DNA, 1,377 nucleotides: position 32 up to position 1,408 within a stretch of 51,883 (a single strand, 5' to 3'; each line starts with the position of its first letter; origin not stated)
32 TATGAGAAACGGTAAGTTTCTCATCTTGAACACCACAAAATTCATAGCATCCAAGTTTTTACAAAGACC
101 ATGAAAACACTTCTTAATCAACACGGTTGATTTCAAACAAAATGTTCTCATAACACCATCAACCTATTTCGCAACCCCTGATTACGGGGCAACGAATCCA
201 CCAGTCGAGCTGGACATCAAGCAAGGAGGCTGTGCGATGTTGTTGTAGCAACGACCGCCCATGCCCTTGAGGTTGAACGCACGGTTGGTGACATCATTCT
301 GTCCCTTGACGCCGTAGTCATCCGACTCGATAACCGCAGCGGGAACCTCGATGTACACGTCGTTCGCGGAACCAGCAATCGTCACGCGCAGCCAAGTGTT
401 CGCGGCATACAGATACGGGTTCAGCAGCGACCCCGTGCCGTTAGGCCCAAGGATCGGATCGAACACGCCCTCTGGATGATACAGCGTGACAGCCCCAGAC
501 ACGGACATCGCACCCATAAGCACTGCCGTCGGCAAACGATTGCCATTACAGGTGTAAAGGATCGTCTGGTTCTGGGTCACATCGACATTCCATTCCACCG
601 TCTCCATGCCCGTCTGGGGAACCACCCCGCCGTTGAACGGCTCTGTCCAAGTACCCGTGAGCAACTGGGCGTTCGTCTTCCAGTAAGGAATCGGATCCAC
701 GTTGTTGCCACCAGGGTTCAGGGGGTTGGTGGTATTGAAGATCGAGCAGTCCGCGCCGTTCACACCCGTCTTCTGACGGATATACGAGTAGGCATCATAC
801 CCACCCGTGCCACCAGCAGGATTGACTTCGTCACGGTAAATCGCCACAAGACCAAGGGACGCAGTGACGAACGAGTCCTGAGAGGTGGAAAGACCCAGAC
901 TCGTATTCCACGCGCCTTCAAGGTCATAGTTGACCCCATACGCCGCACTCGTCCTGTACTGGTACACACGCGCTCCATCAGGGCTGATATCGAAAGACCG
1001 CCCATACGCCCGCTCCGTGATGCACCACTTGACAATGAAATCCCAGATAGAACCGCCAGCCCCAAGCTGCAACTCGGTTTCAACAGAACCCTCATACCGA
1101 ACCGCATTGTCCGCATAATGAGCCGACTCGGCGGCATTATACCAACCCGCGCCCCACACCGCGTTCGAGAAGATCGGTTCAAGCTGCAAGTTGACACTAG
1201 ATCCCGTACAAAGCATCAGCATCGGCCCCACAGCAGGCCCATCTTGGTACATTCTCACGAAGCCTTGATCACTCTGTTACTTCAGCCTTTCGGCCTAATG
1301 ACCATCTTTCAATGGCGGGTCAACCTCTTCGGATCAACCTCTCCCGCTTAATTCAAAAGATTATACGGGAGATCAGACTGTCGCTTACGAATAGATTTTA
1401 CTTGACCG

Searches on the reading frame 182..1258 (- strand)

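Call 29: search_protein_families(library=pfam, max_evalue=0.01, proteins=[window:182-1258:-])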
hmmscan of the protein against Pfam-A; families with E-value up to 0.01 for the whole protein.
window:182-1258:- (358 aa): 0 families

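Call 101: search_protein_families(library=phrogs, max_evalue=0.01, proteins=[window:182-1258:-])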
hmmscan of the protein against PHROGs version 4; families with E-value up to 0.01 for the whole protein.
window:182-1258:- (358 aa): 1 family
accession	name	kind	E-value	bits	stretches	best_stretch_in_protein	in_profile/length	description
phrog_290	-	tail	0.0069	16.7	0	218-324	212-309/411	minor tail protein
